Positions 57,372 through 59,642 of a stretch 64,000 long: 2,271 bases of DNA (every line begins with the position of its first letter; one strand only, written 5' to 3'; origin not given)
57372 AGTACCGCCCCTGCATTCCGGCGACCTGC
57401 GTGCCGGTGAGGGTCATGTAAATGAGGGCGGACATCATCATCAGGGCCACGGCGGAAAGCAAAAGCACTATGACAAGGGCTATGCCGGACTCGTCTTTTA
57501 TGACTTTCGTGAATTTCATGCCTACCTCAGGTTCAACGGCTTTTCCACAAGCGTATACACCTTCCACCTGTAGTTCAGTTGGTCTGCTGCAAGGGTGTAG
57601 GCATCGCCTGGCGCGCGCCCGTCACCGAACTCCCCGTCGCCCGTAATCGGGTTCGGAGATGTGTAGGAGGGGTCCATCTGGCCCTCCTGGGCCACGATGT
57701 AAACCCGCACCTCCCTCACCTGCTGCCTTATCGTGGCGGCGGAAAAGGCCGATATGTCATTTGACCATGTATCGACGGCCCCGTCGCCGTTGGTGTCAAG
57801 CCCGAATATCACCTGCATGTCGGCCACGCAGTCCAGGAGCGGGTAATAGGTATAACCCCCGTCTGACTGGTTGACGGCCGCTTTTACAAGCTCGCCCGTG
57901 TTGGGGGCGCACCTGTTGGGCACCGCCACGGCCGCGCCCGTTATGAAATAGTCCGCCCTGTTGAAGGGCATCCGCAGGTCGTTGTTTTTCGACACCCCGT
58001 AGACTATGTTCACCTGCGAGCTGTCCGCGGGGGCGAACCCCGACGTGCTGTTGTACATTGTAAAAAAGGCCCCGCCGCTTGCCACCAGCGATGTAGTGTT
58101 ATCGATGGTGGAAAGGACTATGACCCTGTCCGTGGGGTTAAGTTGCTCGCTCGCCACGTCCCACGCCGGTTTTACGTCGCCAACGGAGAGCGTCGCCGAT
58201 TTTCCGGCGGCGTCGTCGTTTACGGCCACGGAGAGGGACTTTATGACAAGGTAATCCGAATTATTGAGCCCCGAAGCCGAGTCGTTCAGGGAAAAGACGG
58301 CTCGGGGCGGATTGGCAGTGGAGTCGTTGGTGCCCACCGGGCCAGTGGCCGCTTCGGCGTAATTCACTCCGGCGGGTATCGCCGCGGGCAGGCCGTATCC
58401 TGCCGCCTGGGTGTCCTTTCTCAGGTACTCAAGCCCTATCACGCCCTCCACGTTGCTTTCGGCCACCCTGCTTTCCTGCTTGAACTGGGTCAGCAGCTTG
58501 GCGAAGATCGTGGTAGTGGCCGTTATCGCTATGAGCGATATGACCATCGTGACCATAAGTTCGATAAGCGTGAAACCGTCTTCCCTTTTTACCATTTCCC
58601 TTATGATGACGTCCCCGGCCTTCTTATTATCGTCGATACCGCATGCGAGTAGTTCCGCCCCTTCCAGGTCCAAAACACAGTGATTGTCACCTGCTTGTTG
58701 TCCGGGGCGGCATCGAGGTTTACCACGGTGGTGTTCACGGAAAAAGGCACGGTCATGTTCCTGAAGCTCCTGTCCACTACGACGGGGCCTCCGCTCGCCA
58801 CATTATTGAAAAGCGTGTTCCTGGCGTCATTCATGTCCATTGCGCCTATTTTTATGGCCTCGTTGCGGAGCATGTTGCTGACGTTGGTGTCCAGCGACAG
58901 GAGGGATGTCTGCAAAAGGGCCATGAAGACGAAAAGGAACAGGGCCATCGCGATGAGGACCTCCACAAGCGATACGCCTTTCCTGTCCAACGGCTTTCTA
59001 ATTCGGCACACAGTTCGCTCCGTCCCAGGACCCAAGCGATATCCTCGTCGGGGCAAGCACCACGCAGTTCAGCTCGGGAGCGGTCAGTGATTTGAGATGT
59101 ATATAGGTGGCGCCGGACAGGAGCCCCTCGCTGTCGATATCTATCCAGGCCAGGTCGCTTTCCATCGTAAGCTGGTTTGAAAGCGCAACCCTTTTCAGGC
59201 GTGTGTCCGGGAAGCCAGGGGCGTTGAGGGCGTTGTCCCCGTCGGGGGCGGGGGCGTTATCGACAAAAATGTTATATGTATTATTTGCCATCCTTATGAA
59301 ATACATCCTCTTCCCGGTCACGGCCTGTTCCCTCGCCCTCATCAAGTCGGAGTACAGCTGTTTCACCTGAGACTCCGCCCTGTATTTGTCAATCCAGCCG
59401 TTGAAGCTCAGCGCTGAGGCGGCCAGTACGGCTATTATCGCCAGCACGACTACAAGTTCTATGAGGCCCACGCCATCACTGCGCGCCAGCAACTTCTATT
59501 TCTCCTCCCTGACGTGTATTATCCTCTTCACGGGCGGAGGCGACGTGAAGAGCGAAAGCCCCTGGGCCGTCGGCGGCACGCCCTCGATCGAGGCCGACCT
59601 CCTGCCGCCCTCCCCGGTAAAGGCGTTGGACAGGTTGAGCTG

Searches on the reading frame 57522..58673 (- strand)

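Call 55: search_protein_families(library=pfam, proteins=[window:57522-58673:-], max_evalue=0.001)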
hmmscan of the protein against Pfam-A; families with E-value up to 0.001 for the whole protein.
window:57522-58673:- (383 aa): 2 families
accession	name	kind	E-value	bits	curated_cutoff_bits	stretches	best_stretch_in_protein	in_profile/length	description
PF16074.10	PilW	-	9e-11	42.3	26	1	258-349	10-102/124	Type IV Pilus-assembly protein W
PF07963.17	N_methyl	-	1.4e-07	31.2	21.2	1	29-53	2-26/27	Prokaryotic N-terminal methylation motif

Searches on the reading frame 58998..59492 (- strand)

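Call 55: search_protein_families(library=pfam, proteins=[window:58998-59492:-], max_evalue=0.001)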
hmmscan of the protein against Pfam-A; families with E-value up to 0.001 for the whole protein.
window:58998-59492:- (164 aa): 1 family
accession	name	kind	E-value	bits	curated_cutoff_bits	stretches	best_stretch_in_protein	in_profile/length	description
PF07963.17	N_methyl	-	7e-05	22.7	21.2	1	4-28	3-27/27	Prokaryotic N-terminal methylation motif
